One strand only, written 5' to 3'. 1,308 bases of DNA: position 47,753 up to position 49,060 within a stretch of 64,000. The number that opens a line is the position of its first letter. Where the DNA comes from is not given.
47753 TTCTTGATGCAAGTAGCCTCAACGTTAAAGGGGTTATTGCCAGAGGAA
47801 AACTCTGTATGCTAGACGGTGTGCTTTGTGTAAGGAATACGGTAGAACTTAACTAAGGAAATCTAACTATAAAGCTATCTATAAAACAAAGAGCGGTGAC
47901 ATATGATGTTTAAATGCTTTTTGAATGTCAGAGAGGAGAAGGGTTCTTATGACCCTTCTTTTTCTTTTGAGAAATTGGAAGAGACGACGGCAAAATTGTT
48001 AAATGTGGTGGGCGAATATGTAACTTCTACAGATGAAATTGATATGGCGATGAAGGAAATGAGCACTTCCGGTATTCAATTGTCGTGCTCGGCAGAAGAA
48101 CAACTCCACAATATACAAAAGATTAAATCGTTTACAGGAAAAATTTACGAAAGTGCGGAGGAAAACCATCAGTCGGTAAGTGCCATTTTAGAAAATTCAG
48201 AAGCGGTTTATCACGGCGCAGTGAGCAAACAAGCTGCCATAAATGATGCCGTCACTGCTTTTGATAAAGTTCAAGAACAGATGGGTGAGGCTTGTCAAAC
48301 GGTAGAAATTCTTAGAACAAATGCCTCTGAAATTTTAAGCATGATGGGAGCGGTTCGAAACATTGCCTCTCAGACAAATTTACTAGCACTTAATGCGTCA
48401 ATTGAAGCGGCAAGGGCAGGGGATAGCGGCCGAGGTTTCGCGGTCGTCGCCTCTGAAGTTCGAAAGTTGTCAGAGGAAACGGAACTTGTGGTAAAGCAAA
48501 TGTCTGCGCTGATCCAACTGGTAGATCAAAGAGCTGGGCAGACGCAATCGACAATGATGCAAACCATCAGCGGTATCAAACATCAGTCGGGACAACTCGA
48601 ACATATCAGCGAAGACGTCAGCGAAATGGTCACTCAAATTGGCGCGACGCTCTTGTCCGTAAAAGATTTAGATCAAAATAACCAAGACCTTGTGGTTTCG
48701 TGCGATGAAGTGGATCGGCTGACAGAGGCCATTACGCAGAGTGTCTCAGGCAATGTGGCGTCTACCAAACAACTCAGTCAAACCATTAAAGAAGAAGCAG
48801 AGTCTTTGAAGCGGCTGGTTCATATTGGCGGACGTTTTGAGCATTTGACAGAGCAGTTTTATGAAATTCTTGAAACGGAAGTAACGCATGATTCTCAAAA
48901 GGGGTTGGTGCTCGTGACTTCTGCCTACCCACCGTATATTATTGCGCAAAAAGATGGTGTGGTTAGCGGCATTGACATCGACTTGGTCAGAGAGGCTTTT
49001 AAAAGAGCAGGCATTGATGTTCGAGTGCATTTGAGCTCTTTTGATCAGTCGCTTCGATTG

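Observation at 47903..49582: Inverted-architecture soluble chemoreceptor: MCP signalling hairpin N-terminal to a family-3 solute-binding domain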

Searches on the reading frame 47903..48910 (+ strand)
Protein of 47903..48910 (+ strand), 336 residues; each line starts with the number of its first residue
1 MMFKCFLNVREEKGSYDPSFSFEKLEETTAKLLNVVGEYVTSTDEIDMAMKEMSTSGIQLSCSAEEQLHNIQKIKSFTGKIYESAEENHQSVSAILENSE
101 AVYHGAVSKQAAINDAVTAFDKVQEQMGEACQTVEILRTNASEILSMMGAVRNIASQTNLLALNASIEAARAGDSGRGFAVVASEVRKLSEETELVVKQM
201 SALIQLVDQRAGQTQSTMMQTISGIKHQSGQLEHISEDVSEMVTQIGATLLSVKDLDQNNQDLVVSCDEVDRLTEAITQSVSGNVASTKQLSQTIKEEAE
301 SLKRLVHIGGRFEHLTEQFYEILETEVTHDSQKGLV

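Call 29: search_solved_structures(query=window:47903-48910:+, max_evalue=0.00001, show_alignments=2)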
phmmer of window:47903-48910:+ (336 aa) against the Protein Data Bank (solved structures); distinct sequences matched with E-value up to 0.00001: 13.
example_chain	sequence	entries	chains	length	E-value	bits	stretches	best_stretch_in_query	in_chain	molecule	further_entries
3ja6_H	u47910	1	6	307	1.9e-16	63.9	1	45-322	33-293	Methyl-accepting chemotaxis protein 2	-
2ch7_B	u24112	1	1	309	2.8e-16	63.4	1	45-322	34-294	METHYL-ACCEPTING CHEMOTAXIS PROTEIN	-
2ch7_A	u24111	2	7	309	4e-16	62.8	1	45-322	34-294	METHYL-ACCEPTING CHEMOTAXIS PROTEIN | Methyl-accepting chemotaxis protein 2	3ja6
8c5v_I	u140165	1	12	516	8.1e-16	61.8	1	14-266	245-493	Methyl-accepting chemotaxis protein I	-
1qu7_A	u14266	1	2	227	8.6e-16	61.7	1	128-266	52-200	METHYL-ACCEPTING CHEMOTAXIS PROTEIN I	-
6s1k_E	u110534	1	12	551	1.5e-15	61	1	14-267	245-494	Methyl-accepting chemotaxis protein I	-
3zx6_A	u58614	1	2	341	1.7e-15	60.7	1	25-268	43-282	HAMP, METHYL-ACCEPTING CHEMOTAXIS PROTEIN I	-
3g6b_A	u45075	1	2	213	5.3e-14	55.9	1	97-277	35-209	Methyl-accepting chemotaxis protein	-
3g67_A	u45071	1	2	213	5.8e-14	55.7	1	97-277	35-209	Methyl-accepting chemotaxis protein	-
4jpb_B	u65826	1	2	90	2.3e-13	53.8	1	133-201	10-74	Methyl-accepting chemotaxis protein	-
3ur1_C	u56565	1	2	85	3.6e-13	53.2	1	140-201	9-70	Methyl-accepting chemotaxis protein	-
31cj_A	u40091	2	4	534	5.2e-12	49.3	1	86-304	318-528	Aerotaxis receptor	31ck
6s18_A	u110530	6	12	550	2.9e-11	46.9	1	142-247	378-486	Aromatic acid chemoreceptor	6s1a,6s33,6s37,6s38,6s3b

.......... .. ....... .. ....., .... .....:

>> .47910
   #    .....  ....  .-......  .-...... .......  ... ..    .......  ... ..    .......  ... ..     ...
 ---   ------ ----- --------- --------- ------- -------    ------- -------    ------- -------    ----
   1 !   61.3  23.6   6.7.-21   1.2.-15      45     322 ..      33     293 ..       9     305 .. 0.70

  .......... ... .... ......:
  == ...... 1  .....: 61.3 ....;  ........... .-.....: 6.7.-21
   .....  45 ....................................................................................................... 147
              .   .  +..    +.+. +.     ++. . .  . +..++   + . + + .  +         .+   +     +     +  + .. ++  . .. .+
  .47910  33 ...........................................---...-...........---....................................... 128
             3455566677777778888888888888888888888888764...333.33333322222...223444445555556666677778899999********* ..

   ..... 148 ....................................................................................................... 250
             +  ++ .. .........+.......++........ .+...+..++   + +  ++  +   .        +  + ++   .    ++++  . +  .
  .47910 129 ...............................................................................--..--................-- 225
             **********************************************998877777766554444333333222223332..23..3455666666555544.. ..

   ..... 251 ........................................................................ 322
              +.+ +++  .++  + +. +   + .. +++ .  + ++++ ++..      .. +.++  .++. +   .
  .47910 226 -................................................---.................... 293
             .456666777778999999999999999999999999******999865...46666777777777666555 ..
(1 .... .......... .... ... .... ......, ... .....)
